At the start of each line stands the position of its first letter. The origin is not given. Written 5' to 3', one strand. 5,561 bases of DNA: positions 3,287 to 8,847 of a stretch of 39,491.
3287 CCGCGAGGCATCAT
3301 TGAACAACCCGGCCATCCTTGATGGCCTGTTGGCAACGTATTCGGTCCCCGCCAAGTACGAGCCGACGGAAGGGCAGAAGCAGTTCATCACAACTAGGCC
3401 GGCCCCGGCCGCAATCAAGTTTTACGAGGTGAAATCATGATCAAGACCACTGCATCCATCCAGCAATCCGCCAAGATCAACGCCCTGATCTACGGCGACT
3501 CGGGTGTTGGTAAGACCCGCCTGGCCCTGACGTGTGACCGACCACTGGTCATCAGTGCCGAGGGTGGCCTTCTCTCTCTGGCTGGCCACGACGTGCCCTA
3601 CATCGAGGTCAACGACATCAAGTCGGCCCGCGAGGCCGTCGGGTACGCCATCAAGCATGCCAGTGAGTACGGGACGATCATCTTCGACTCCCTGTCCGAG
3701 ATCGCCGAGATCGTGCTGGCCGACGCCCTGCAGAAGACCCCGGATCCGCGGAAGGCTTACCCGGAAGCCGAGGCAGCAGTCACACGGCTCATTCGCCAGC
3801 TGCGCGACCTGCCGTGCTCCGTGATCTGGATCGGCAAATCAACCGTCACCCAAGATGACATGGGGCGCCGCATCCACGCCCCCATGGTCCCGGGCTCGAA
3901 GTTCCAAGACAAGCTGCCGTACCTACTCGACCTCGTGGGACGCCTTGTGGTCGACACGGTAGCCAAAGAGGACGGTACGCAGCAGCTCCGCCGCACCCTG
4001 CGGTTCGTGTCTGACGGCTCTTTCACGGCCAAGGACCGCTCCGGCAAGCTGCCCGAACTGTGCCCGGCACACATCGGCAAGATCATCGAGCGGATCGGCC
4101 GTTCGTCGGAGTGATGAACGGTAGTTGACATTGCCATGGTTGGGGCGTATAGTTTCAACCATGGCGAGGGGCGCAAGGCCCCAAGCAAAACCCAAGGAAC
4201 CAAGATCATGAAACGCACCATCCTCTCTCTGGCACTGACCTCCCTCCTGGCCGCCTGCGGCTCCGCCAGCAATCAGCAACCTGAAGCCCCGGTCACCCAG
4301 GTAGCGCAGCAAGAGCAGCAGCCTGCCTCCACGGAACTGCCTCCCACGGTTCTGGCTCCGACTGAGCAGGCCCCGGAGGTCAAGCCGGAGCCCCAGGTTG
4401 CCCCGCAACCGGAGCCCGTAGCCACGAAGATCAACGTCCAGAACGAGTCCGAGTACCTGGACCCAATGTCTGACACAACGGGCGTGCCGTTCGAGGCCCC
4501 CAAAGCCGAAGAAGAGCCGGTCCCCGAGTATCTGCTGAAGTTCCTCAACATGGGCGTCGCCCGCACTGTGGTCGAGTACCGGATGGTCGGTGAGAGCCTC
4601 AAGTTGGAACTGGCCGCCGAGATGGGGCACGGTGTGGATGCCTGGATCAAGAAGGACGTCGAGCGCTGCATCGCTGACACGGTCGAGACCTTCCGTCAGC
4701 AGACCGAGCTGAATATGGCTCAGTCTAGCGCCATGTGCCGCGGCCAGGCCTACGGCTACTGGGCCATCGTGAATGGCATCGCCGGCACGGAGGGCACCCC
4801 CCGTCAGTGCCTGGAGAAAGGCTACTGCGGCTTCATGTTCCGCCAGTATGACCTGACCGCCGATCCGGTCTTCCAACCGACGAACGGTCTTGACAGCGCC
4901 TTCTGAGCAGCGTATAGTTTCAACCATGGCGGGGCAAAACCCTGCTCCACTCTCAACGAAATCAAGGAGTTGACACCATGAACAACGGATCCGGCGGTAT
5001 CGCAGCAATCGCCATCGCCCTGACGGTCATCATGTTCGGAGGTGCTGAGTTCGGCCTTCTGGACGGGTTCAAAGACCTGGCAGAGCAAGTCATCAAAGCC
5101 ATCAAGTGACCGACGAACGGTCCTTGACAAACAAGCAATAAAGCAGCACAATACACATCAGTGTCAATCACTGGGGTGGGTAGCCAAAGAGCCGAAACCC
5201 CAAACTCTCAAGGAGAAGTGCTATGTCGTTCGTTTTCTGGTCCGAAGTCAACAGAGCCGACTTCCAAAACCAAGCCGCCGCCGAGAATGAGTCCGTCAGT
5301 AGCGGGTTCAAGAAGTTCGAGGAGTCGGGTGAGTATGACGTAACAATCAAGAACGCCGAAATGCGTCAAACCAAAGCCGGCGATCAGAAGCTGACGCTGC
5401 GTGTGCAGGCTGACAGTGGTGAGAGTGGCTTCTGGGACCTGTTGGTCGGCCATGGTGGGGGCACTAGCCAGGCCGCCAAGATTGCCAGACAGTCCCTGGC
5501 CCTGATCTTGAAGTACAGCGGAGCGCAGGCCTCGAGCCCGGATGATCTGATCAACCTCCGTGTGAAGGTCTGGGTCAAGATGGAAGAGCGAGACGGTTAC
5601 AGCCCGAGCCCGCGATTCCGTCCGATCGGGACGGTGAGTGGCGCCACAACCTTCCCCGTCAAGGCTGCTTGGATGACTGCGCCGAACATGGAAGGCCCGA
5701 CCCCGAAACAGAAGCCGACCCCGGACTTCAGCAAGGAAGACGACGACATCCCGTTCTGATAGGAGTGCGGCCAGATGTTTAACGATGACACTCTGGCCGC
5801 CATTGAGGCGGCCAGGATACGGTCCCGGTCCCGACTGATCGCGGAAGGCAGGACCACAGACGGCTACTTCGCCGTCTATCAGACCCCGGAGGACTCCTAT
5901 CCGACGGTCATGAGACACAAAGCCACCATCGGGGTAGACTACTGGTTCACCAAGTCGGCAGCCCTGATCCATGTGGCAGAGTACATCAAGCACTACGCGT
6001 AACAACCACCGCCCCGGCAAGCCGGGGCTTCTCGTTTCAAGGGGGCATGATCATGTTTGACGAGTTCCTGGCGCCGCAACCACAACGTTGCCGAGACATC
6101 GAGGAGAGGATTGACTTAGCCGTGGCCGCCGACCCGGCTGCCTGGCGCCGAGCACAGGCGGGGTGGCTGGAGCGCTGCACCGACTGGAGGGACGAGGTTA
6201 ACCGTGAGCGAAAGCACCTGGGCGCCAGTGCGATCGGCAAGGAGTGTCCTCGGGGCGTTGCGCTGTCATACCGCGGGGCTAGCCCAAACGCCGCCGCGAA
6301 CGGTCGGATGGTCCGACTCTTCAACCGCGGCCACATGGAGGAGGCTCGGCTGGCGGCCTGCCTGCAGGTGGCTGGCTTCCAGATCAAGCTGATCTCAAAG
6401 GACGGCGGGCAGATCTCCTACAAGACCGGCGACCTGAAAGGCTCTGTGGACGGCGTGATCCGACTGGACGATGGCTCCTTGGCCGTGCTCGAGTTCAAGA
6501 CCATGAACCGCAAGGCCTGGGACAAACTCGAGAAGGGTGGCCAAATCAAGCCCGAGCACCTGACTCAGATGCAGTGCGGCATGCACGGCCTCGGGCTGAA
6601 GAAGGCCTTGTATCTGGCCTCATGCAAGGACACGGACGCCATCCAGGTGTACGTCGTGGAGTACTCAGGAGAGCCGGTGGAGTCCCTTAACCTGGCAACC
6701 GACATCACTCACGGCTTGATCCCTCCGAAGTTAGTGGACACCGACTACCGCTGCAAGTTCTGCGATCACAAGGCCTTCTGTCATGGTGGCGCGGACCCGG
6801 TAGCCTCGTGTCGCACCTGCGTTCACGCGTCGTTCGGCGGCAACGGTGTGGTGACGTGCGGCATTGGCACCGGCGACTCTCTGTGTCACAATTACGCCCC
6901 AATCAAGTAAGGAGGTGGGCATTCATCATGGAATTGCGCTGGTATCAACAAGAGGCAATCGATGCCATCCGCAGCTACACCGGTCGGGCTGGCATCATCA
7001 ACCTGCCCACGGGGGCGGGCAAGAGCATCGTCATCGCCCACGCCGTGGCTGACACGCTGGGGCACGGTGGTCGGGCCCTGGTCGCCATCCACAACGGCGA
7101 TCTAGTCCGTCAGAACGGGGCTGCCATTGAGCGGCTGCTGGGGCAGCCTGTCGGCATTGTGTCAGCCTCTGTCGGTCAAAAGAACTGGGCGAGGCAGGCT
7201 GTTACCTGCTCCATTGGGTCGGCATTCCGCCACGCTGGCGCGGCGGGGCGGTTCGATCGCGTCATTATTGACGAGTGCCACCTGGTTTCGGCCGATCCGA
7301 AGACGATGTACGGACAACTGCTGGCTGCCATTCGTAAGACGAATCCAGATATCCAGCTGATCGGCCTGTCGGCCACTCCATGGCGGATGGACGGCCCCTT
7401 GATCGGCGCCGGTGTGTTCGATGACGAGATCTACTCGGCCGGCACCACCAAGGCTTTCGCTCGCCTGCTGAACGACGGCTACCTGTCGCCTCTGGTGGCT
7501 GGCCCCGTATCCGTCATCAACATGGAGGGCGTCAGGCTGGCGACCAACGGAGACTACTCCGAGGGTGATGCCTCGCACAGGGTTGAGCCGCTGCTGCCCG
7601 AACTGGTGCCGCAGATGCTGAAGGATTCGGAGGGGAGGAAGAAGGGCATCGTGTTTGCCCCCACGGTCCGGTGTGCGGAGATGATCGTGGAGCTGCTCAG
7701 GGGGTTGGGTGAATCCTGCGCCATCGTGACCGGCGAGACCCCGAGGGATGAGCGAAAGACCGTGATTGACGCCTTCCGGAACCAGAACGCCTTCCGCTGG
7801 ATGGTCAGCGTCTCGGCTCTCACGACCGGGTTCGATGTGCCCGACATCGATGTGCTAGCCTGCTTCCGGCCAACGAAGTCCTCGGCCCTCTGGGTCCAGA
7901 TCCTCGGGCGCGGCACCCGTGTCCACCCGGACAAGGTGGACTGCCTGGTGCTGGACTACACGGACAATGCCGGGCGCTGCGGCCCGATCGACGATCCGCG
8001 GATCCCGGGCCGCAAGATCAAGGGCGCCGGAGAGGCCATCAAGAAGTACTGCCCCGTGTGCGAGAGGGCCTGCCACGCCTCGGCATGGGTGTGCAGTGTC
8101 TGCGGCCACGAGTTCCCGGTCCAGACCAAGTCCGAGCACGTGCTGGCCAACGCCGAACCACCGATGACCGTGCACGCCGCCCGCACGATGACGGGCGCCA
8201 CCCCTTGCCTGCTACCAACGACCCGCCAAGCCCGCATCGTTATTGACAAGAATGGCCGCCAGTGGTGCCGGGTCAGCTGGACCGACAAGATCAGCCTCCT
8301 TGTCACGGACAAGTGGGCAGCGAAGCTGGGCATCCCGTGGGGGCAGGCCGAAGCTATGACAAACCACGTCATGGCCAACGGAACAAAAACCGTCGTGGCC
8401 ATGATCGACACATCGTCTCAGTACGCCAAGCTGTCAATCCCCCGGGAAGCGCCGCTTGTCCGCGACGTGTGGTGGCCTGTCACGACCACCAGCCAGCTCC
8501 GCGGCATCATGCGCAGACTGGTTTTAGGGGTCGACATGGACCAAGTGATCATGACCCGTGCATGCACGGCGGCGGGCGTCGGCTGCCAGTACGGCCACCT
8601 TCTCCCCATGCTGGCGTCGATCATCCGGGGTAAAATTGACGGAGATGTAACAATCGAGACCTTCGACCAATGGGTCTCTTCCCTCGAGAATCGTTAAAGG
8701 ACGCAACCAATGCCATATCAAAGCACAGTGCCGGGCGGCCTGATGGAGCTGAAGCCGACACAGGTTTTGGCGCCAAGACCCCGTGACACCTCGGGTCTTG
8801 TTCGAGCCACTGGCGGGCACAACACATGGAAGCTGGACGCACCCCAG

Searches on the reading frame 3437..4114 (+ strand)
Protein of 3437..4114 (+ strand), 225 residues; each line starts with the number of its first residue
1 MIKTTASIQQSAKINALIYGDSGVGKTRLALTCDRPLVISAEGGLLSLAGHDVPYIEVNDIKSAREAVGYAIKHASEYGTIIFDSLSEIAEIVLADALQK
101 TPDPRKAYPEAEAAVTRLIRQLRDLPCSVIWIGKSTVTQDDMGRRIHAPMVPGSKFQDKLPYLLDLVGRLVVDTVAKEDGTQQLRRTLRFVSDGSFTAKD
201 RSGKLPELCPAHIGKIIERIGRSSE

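Call 12: search_protein_families(library=phrogs, max_evalue=0.01, proteins=[window:3437-4114:+])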
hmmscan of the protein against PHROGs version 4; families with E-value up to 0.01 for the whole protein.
window:3437-4114:+ (225 aa): 4 families
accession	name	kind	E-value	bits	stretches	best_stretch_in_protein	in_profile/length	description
phrog_124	-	DNA, RNA and nucleotide metabolism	5.5e-49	168.5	1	2-222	31-259/382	Sak4-like ssDNA annealing protein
phrog_1366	-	unknown function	1.9e-05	25.3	1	1-174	2-198/307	-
phrog_32843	-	unknown function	0.0017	19.6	1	148-220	5-75/90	-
phrog_3277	-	DNA, RNA and nucleotide metabolism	0.0031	18.3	0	9-36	6-33/168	DnaC-like helicase loader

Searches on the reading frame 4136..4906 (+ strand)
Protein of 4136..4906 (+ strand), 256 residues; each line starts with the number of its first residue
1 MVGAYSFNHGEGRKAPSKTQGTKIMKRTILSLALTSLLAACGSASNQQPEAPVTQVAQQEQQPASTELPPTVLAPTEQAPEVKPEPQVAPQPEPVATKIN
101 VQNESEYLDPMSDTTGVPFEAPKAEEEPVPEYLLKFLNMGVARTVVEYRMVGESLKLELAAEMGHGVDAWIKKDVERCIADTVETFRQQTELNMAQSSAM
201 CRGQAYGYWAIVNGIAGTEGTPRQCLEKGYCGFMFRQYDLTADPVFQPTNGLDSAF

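Call 12: search_protein_families(library=phrogs, max_evalue=0.01, proteins=[window:4136-4906:+])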
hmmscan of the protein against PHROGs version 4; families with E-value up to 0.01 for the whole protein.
window:4136-4906:+ (256 aa): 0 families

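Call 40: search_protein_families(library=pfam, max_evalue=0.01, proteins=[window:4136-4906:+])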
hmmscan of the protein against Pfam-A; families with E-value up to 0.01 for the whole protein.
window:4136-4906:+ (256 aa): 1 family
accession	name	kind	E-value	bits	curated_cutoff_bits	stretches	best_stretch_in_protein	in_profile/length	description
PF10152.14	CCDC53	-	0.0022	18.9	24.6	1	49-155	55-141/147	Subunit CCDC53 of WASH complex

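Call 103: search_protein_families(library=padloc, max_evalue=0.01, proteins=[window:4136-4906:+])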
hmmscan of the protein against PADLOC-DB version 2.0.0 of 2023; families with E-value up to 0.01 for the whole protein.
window:4136-4906:+ (256 aa): 0 families

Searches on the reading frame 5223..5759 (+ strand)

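Call 12: search_protein_families(library=phrogs, max_evalue=0.01, proteins=[window:5223-5759:+])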
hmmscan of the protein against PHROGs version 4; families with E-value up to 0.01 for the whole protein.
window:5223-5759:+ (178 aa): 3 families
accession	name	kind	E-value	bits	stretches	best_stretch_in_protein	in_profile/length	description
phrog_2300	-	unknown function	2e-05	25.5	1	17-165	32-190/347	-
phrog_378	-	DNA, RNA and nucleotide metabolism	0.0007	20.9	1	21-123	8-119/163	single strand DNA binding protein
phrog_743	-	DNA, RNA and nucleotide metabolism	0.00088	19.8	1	15-77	8-73/246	single strand DNA binding protein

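Call 40: search_protein_families(library=pfam, max_evalue=0.01, proteins=[window:5223-5759:+])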
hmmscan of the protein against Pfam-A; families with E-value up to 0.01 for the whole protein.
window:5223-5759:+ (178 aa): 1 family
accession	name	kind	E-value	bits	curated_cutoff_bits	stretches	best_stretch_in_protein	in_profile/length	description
PF05037.18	DUF669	-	8.8e-06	26.3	21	1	25-62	8-44/138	Protein of unknown function (DUF669)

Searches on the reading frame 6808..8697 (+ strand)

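Call 12: search_protein_families(library=phrogs, max_evalue=0.01, proteins=[window:6808-8697:+])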
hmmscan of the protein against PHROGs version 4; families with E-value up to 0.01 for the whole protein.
window:6808-8697:+ (629 aa): 8 families
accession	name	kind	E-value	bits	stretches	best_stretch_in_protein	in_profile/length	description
phrog_16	-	DNA, RNA and nucleotide metabolism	5.8e-82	277.3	1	40-441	270-654/986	DNA helicase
phrog_16694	-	unknown function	1.3e-11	44.3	1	268-375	550-663/1010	-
phrog_62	-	DNA, RNA and nucleotide metabolism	4e-10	38.8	2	15-191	675-849/1881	DNA helicase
phrog_9690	-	DNA, RNA and nucleotide metabolism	7.4e-10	39.3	1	151-388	43-272/306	DNA helicase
phrog_16259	-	DNA, RNA and nucleotide metabolism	3.3e-07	30.9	1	41-171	116-248/330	DNA helicase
phrog_6819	-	DNA, RNA and nucleotide metabolism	1.4e-06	28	0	41-190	19-177/645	Holliday junction branch migration helicase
phrog_2488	-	DNA, RNA and nucleotide metabolism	5.7e-05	23.1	0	45-76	21-55/579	DNA helicase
phrog_2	-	head and packaging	0.0001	22.2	1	35-195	234-405/807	terminase large subunit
